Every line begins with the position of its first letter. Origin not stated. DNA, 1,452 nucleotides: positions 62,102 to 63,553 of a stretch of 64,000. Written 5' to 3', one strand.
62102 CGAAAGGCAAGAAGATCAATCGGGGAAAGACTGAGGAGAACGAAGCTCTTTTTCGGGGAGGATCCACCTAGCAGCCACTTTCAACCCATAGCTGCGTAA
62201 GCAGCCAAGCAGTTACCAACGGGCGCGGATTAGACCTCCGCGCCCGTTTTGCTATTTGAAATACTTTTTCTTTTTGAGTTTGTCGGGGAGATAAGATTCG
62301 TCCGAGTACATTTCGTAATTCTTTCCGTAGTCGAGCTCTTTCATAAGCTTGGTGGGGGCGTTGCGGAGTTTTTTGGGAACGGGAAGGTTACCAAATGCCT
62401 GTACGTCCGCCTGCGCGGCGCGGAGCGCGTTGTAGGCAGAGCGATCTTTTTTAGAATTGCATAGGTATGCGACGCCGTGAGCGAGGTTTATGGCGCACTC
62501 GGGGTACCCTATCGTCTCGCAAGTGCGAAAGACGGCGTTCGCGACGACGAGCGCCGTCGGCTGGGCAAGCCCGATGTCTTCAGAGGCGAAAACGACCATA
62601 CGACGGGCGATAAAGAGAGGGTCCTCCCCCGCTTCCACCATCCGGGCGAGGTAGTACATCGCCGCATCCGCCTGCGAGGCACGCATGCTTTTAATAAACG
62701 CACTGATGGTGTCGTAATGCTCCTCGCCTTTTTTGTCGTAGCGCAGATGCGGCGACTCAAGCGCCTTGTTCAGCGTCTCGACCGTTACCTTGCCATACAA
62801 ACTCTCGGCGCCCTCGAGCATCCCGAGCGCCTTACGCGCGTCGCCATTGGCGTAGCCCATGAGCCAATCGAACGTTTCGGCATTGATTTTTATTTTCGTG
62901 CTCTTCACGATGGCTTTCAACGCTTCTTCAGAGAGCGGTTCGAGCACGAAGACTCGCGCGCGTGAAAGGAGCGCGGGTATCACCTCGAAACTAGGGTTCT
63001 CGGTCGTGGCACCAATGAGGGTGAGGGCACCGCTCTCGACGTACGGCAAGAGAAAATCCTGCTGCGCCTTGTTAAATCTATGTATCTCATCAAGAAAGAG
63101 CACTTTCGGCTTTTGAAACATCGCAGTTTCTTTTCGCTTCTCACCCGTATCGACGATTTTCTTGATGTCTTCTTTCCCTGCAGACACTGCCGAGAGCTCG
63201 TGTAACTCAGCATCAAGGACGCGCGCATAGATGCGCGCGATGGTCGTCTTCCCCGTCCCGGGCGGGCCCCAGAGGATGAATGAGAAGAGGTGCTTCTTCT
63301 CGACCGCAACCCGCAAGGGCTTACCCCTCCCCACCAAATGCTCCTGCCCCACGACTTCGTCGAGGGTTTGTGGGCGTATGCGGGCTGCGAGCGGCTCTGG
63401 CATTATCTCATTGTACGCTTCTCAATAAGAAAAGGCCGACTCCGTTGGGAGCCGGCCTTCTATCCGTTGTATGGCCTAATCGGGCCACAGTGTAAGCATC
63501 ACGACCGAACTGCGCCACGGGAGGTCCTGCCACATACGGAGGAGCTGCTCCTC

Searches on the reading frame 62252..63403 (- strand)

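Call 38: search_protein_families(library=pfam, proteins=[window:62252-63403:-])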
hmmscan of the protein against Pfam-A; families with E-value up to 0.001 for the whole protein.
window:62252-63403:- (383 aa): 12 families
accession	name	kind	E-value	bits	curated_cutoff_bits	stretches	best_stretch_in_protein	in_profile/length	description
PF12002.13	MgsA_C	-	1.6e-50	171.7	27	1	243-383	2-149/167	MgsA AAA+ ATPase C terminal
PF16193.11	AAA_assoc_2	-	1.3e-22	80.2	34.3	1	168-241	2-81/81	AAA C-terminal domain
PF00004.35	AAA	-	3.4e-16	60.3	21.2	1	43-152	2-126/131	ATPase family associated with various cellular activities (AAA)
PF05496.18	RuvB_N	-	2e-13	50.8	27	1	9-130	1-116/159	Holliday junction DNA helicase RuvB P-loop domain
PF07728.20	AAA_5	-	1e-10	42.2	22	1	42-132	2-100/139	AAA domain (dynein-related subfamily)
PF01078.27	Mg_chelatase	-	7.1e-07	29.3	20.3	1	14-70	2-57/207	Magnesium chelatase, subunit ChlI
PF20030.5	bpMoxR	-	1.2e-05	25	27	1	34-119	29-118/205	MoxR domain in the MoxR-vWA-beta-propeller ternary systems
PF13173.12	AAA_14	-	2.9e-05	24.5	27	1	43-158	6-124/129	AAA domain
PF00158.32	Sigma54_activat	-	4.5e-05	23.6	20.2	0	43-137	26-132/168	Sigma-54 interaction domain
PF13191.12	AAA_16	-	0.00011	23.2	32.6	0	41-66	26-51/167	AAA ATPase domain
PF07724.20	AAA_2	-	0.00014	22.4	27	1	38-128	2-105/166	AAA domain (Cdc48 subfamily)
PF13401.12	AAA_22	-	0.0004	21.1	27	0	43-66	9-32/130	AAA domain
